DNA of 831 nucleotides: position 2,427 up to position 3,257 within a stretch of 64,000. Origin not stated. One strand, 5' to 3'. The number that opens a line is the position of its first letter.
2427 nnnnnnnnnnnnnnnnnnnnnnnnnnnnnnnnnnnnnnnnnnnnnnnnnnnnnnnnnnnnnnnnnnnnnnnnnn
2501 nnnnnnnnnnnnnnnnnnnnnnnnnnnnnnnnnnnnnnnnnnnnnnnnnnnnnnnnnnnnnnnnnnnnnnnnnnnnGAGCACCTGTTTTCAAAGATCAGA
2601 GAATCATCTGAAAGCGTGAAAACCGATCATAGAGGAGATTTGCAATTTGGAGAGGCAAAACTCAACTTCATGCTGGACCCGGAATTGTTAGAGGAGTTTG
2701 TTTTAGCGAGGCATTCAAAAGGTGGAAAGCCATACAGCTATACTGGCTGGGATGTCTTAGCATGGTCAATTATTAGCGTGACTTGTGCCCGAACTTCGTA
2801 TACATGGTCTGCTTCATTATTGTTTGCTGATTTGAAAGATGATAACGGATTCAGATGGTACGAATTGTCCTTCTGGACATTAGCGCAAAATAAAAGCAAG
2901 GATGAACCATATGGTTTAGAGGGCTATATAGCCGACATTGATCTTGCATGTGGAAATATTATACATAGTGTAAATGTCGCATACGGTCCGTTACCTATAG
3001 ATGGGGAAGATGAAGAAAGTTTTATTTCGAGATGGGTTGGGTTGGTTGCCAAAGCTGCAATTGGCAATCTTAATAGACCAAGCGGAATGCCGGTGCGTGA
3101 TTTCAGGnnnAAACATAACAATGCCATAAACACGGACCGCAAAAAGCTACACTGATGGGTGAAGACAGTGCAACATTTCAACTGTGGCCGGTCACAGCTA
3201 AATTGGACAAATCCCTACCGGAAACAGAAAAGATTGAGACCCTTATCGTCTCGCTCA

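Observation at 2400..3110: Kinase C-terminal region: coiled coil followed by an unrecognised Trp/Tyr-rich ~170-aa domain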

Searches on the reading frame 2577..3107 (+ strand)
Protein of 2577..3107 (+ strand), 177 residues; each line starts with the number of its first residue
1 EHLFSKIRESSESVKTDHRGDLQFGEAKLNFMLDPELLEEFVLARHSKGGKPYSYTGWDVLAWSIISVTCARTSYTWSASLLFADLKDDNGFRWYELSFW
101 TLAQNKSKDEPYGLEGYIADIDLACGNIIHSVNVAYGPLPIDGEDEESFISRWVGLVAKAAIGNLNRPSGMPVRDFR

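Call 44: find_homologous_proteins(query=A2, max_evalue=0.001)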
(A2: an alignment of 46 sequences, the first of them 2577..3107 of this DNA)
Query A2 (46 sequences) (177 aa, profile of the alignment): 21 proteins with E <= 0.001 among 1308 candidates.
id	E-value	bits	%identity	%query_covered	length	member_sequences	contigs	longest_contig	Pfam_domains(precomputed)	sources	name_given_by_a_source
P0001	1.1e-54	203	79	99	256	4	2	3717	-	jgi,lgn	-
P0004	1.0e-53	200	62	99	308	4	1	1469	-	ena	-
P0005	1.2e-53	199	59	99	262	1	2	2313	-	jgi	-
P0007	1.0e-52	196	59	99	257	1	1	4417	-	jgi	-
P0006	3.6e-50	188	59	99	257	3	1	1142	-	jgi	jgi:hypothetical protein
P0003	1.4e-49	186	64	99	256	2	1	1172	-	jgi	-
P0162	1.7e-49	186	57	98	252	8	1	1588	-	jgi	jgi:hypothetical protein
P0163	5.7e-45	171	54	68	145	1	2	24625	-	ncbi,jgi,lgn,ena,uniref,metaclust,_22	ncbi:hypothetical protein [Hyphomicrobium sp.]|uniref:hypothetical protein n=1 Tax=Hyphomicrobium sp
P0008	1.4e-43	167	76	76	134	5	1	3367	-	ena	-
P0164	2.4e-43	166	36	98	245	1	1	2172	-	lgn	-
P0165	2.9e-42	162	36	67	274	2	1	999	-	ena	-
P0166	1.7e-41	160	71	63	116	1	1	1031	-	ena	-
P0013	2.8e-41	159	52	62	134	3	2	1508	-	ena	-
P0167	6.4e-41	158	38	67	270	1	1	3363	-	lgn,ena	-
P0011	1.1e-39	154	66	58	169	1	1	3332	-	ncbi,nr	ncbi:MAG: hypothetical protein IH993_08050, partial [Proteobacteria bacterium]|nr:hypothetical prote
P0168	3.3e-39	152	50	71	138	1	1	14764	-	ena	-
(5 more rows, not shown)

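Call 45: search_solved_structures(query=A2, max_evalue=10)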
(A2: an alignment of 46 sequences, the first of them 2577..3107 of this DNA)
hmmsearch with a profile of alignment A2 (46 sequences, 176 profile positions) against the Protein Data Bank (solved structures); distinct sequences matched with E-value up to 10: 0.
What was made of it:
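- On Known structural family (PDB): The profile search of PDB sequences gave 0 hits at E<=10 (call 45).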

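Call 46: find_encoding_contigs(protein=P0163, flank=6000, max_places=3)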
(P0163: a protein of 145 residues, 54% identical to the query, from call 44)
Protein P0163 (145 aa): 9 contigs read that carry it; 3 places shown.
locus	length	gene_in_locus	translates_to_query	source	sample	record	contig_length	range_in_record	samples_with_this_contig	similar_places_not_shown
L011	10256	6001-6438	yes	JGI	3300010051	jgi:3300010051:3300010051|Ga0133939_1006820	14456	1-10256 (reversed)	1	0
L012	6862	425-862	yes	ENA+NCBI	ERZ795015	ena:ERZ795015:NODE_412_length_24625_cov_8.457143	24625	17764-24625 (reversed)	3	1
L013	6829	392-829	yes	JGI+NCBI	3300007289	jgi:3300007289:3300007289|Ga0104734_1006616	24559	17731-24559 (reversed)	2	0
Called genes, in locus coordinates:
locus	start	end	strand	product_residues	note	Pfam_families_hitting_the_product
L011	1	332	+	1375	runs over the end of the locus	PF02384:N6_Mtase (faint), PF07669:Eco57I, PF12950:TaqI_C (weak)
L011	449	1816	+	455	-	PF13676:TIR_2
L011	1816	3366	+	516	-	-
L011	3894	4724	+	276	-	PF13271:DUF4062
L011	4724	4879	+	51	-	-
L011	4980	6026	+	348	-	PF00069:Pkinase, PF07714:PK_Tyr_Ser-Thr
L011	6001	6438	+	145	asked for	-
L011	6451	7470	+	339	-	-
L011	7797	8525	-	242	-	PF06054:CoiA_nuc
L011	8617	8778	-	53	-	PF25169:DUF7830 (weak), PF25164:CoiA_N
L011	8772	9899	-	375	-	-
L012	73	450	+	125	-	-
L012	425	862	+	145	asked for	-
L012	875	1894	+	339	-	-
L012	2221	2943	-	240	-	PF06054:CoiA_nuc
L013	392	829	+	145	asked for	-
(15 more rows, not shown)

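Call 47: find_encoding_contigs(protein=P0168, flank=6000, max_places=3)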
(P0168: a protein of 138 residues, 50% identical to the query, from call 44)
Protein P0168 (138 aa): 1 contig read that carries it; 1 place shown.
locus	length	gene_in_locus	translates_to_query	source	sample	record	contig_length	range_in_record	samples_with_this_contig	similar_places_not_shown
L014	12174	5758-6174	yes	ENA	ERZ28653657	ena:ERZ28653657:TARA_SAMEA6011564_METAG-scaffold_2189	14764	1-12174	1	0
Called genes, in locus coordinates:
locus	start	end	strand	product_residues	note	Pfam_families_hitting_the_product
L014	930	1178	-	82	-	-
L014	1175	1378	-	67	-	-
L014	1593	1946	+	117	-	-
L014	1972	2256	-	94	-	-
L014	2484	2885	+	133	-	-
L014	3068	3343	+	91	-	-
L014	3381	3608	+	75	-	-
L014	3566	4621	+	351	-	PF00589:Phage_integrase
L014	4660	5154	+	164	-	PF00069:Pkinase, PF07714:PK_Tyr_Ser-Thr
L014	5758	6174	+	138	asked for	-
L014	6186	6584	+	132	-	PF00589:Phage_integrase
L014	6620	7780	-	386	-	-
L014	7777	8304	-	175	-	PF14280:DUF4365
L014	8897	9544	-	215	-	PF13759:2OG-FeII_Oxy_5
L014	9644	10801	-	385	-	PF01098:FTSW_RODA_SPOVE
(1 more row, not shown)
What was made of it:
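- One lies beside an integrase and DUF4365 (call 47).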

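Call 48: search_protein_families(library=padloc, alignment_id=A2, max_evalue=0.01)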
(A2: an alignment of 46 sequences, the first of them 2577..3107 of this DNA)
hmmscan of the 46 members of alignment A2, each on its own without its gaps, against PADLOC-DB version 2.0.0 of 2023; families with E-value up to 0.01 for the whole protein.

A. member 1, window:2577-3107:+ (177 aa): 0 families

B. families by the number of members that match (of 46 scanned): 0 families
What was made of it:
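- On PD-T4-6 kinase defence: None of 46 C-domains matches any PADLOC model at E<=0.01 (call 48).
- Closest known: PD-T4-6. Different: None of the 46 diverse C-domains hits any PD-T4-6 model at E<=0.01 (call 48).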

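Call 49: search_protein_families(library=pfam, alignment_id=A2, max_evalue=0.01)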
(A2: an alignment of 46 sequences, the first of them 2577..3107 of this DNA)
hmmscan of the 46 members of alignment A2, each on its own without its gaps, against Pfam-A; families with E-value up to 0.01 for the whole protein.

A. member 1, window:2577-3107:+ (177 aa): 0 families

B. families by the number of members that match (of 46 scanned): 0 families

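Call 50: search_protein_families(library=ncbifam, alignment_id=A2, max_evalue=0.01)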
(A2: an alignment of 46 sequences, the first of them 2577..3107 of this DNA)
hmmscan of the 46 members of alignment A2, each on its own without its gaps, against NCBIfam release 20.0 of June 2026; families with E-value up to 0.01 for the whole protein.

A. member 1, window:2577-3107:+ (177 aa): 0 families

B. families by the number of members that match (of 46 scanned): 0 families
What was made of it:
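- No catalytic family was detected (calls 45, 49, 50).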

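Call 51: search_protein_families(library=phrogs, alignment_id=A2, max_evalue=0.01)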
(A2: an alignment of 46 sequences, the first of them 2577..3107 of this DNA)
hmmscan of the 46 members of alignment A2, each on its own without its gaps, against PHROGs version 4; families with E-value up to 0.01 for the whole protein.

A. member 1, window:2577-3107:+ (177 aa): 0 families

B. families by the number of members that match (of 46 scanned): 1 family
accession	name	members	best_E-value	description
phrog_31726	-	1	0.0061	-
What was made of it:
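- On Any Pfam / NCBIfam / PADLOC / PHROGs family for the C-domain: One PHROG matched one member at E 0.0061 (calls 48-51).
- Checked: There is no hit for the window domain or for 45 diverse relatives in Pfam, PADLOC or NCBIfam, one marginal PHROGs hit (E 0.0061 in 1 of 46), and no PDB sequence hit (calls 45, 48-51).
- Nothing in Pfam, PADLOC or NCBIfam, one marginal PHROGs hit, and no PDB sequence hit, for 46 diverse members (calls 45, 48-51).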

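Call 52: predict_structure(alignment_id=A2)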
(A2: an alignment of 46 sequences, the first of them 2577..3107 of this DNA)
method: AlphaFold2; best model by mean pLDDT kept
length: 177 residues; sequences in the alignment: 46
mean_pLDDT: 91.5   pTM: 0.87
mean pLDDT of the five models: 91.5, 90.5, 89.2, 89.1, 88.5
residues with pLDDT >= 90: 132; 70-90: 38; 50-70: 7; < 50: 0
segments of 3 or more residues with pLDDT < 50: none
pLDDT, mean of each block of 10 residues (from residue 1): 89 88 94 86 66 92 97 98 97 98 85 95 94 97 96 96 96 84
secondary structure, 60 per line:
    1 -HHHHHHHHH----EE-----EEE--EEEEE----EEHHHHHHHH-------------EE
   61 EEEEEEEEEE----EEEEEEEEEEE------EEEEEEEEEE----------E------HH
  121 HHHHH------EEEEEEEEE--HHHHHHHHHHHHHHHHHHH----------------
elements in order: H2-10 E22-24 E27-31 H38-45 E59-70 E75-85 E92-101 H119-125 E132-140 H143-161
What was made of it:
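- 2598..2798 (+): C-domain, fast-evolving N-terminal half (residues 329-395): beta1-beta2 hairpin, alpha1, long loop, beta3. The lowest model confidence is here (block 41-50, pLDDT 66, call 52).
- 3063..3092 (+): Conserved C-terminal tail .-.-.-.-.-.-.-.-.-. (residues 484-493). AF2 predicts it as non-helical (call 52).
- Checked: The domain is real: AlphaFold2 gives pLDDT 91.5 and pTM 0.87 with a 46-sequence alignment (call 52).
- Domain real and orphan: pLDDT 91.5 (call 52). pLDDT 91.5 and pTM 0.87 (call 52).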

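Call 60: search_dna_similar(query=window:2577-3107:+, collection=plasmids, mode=protein, max_evalue=0.001, max_rows=30)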
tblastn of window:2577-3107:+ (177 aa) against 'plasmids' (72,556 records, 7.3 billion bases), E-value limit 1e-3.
Records with a match: 7; places in all: 8; records where one place covers at least 80% of the query: 1.
Best place of each record, by identity: <60% 7.
By first word of the organism name: Streptomyces 4; Rhodococcus 2; Variovorax 1.
By predicted mobility (MOB-suite, as given by PLSDB): non-mobilizable 4; mobilizable 2; conjugative 1.
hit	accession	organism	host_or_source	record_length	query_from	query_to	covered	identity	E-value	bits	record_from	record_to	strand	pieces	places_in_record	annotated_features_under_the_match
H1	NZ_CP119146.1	Streptomyces sp. AM 4-1-1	Apis mellifera,cell culture,Insects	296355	3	175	98%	28.5%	2e-6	54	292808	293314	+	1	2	serine/threonine-protein kinase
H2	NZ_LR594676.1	Variovorax sp. PBS-H4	linuron-contaminated soil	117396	58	177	68%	31.8%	6e-8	58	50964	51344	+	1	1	serine/threonine-protein kinase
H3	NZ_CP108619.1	Streptomyces avidinii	-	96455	58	175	67%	32.3%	1e-5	52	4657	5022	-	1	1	serine/threonine-protein kinase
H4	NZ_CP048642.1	Streptomyces aureoverticillatus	soil-fungus,soil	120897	58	175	67%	31.5%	5e-4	47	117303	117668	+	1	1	serine/threonine-protein kinase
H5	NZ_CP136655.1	Rhodococcus qingshengii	cell culture,soil from Antarctica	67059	57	174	67%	29.8%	5e-7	56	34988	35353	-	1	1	serine/threonine-protein kinase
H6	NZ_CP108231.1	Streptomyces zaomyceticus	-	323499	58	175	67%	29.8%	3e-4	47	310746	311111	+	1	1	serine/threonine-protein kinase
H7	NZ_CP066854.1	Rhodococcus pyridinivorans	WHOLE ORGANISM,activated sludge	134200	58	172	65%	28.0%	4e-5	50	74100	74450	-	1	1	serine/threonine-protein kinase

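Call 61: search_dna_similar(query=window:2577-3107:+, collection=phages, mode=protein, max_evalue=0.001, max_rows=30)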
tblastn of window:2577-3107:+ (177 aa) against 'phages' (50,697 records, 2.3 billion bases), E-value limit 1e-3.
No match.
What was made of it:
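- There is no tblastn match in 50,697 phage genomes (call 61) and nothing in PADLOC for the tail (call 48), so no link to a validated system exists.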

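Call 63: get_annotated_region(hit=H2, flank=8000)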
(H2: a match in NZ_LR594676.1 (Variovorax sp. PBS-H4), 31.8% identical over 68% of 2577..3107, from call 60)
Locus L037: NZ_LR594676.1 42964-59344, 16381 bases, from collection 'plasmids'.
description: Variovorax sp. PBS-H4 plasmid 2
organism: Variovorax sp. PBS-H4 (NCBI taxid 434008)
taxonomy: Bacteria; Pseudomonadota; Betaproteobacteria; Burkholderiales; Comamonadaceae; Variovorax; Variovorax sp. PBS-H4
host: -; source: linuron-contaminated soil; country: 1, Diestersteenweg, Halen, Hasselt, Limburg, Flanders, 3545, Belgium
typing (MOB-suite, as given by PLSDB): non-mobilizable
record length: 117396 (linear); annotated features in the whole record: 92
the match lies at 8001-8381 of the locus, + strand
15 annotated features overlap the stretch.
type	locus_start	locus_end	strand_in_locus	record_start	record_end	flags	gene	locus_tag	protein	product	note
CDS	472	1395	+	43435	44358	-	-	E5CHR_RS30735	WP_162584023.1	GGDEF domain-containing protein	-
CDS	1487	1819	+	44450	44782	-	-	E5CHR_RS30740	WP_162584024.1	Lsr2 family protein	-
CDS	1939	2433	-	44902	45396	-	-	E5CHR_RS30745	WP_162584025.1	hypothetical protein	-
CDS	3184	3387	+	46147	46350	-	-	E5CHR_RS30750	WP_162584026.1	hypothetical protein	-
CDS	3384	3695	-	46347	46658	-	-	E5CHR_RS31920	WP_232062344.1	hypothetical protein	-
CDS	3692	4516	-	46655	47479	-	-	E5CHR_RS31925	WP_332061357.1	hypothetical protein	-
CDS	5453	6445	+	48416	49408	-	-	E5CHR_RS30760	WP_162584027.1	hypothetical protein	-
CDS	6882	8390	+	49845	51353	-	-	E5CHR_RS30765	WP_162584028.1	serine/threonine-protein kinase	GO:0006468 - protein phosphorylation [Evidence IEA]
CDS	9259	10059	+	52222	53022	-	-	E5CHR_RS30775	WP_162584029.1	threonine/serine exporter family protein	-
CDS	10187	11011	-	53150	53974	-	-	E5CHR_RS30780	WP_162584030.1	hypothetical protein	-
CDS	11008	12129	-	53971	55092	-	-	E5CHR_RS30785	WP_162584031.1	hypothetical protein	-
CDS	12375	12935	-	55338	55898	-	-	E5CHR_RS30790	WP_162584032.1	hypothetical protein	-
CDS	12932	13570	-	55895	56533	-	-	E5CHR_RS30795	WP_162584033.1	hypothetical protein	-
CDS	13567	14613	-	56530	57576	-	-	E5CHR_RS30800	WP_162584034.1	nucleotidyltransferase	-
CDS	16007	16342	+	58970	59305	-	-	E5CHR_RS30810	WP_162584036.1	Lsr2 family protein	-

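Call 64: get_annotated_region(hit=H5, flank=8000)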
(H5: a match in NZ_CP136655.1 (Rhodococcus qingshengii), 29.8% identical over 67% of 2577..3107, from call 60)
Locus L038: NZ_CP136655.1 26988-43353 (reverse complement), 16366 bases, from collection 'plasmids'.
description: Rhodococcus qingshengii strain A29-k1 plasmid pCP67, complete sequence
organism: Rhodococcus qingshengii (NCBI taxid 334542)
taxonomy: Bacteria; Actinomycetota; Actinomycetes; Mycobacteriales; Nocardiaceae; Rhodococcus; Rhodococcus qingshengii
host: -; source: cell culture,soil from Antarctica; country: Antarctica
typing (MOB-suite, as given by PLSDB): mobilizable; relaxase MOBF
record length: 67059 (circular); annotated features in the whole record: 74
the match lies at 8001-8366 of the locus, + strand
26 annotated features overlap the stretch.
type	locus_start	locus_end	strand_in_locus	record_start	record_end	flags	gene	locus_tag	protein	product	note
CDS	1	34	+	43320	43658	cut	-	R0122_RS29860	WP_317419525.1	hypothetical protein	-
CDS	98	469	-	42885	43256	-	-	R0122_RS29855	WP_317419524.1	hypothetical protein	-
CDS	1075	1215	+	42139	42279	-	-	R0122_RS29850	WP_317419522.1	hypothetical protein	-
CDS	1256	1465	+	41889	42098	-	-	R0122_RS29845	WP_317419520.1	hypothetical protein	-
CDS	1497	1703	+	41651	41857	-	-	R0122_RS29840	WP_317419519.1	hypothetical protein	-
CDS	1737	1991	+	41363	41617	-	-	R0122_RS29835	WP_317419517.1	hypothetical protein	-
CDS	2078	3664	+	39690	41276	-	-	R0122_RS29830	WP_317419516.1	ParB N-terminal domain-containing protein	-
CDS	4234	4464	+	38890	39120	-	nrdH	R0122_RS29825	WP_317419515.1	glutaredoxin-like protein NrdH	-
CDS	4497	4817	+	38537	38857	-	-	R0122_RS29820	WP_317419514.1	hypothetical protein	-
CDS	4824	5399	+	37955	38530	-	-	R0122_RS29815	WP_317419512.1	DnaB-like helicase N-terminal domain-containing protein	GO:0006260 - DNA replication [Evidence IEA]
CDS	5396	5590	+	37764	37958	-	-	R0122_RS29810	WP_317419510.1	hypothetical protein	-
CDS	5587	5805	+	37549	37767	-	-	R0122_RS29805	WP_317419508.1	hypothetical protein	-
CDS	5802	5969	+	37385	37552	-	-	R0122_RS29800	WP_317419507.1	hypothetical protein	-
CDS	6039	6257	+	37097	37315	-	-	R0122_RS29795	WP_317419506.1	hypothetical protein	-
CDS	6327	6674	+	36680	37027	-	-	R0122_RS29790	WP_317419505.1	hypothetical protein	-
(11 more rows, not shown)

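Call 65: get_annotated_region(hit=H1, flank=8000)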
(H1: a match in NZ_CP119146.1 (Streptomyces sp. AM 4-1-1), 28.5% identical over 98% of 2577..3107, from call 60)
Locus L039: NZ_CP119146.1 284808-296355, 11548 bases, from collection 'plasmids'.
description: Streptomyces sp. AM 4-1-1 plasmid unnamed, complete sequence
organism: Streptomyces sp. AM 4-1-1 (NCBI taxid 3028710)
taxonomy: Bacteria; Actinomycetota; Actinomycetes; Kitasatosporales; Streptomycetaceae; Streptomyces; Streptomyces sp. AM 4-1-1
host: -; source: Apis mellifera,cell culture,Insects; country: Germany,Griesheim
typing (MOB-suite, as given by PLSDB): non-mobilizable
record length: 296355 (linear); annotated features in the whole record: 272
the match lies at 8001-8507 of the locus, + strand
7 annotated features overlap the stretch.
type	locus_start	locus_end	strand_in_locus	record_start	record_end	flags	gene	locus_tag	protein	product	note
CDS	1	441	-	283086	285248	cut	-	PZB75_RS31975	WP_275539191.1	NACHT domain-containing protein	-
CDS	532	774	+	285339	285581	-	-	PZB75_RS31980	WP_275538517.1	hypothetical protein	-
CDS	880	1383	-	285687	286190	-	-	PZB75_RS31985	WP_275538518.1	hypothetical protein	-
CDS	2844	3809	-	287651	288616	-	-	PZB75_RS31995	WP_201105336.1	PIN domain-containing protein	-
CDS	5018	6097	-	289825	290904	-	-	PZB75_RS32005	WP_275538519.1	hypothetical protein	-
CDS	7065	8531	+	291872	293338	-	-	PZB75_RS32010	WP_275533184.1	serine/threonine-protein kinase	GO:0006468 - protein phosphorylation [Evidence IEA]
CDS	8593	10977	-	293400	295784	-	-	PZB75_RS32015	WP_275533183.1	DEAD/DEAH box helicase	-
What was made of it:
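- Copies occur on Streptomyces, Rhodococcus and Variovorax plasmids beside NACHT, PIN, helicase and Fic genes (calls 60, 63-65).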

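Call 85: fold_search(model_id=the predicted structure, library=viral)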
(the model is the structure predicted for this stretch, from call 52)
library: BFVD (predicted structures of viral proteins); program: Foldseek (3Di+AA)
matches with E <= 10: 158; with E <= 0.001: 0
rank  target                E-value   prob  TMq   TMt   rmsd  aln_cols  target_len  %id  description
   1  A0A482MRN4            5.8e-01  0.14  0.23  0.32  11.4       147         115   11  Uncharacterized protein [Escherichia phage PTXU04]
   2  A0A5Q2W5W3            7.0e-01  0.08  0.19  0.21  14.6       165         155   12  (no name in the UniProt tables at hand)
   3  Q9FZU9                7.8e-01  0.21  0.22  0.35   5.8        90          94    7  Uncharacterized protein [Bacillus phage GA-1]
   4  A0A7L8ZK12            7.8e-01  0.03  0.15  0.14  19.1       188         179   10  Uncharacterized protein [Campylobacter phage F379]
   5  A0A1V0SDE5            8.3e-01  0.20  0.22  0.07  12.8        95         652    8  Uncharacterized protein [Indivirus ILV1]
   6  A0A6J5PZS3            8.8e-01  0.02  0.15  0.15  17.3       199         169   14  Essential recombination function protein [uncultured Caudovirales phage]
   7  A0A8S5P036            9.3e-01  0.11  0.23  0.18   9.4       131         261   17  Uncharacterized protein [Myoviridae sp. ctLnO19]
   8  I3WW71                9.9e-01  0.12  0.15  0.29  13.0        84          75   10  Uncharacterized protein [Acinetobacter phage ZZ1]
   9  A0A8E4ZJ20            1.1e+00  0.04  0.14  0.18  14.3       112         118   12  Uncharacterized protein [Olleya phage Harreka_1]
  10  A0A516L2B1            1.3e+00  0.08  0.17  0.23   9.0        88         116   14  (no name in the UniProt tables at hand)
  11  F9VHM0                1.3e+00  0.08  0.18  0.17   5.8        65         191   12  (no name in the UniProt tables at hand)
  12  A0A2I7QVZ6            1.3e+00  0.04  0.19  0.22  15.8       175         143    8  (no name in the UniProt tables at hand)
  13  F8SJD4                1.5e+00  0.11  0.31  0.32   8.9       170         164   14  Uncharacterized protein 298 [Pseudomonas phage PhiPA3]
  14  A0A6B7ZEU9            1.7e+00  0.01  0.15  0.15  19.3       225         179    9  Uncharacterized protein [Klebsiella phage N1M2]
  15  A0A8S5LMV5            1.8e+00  0.01  0.09  0.03  25.6       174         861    7  Solute carrier family 12 protein [Podoviridae sp. ctiuS14]
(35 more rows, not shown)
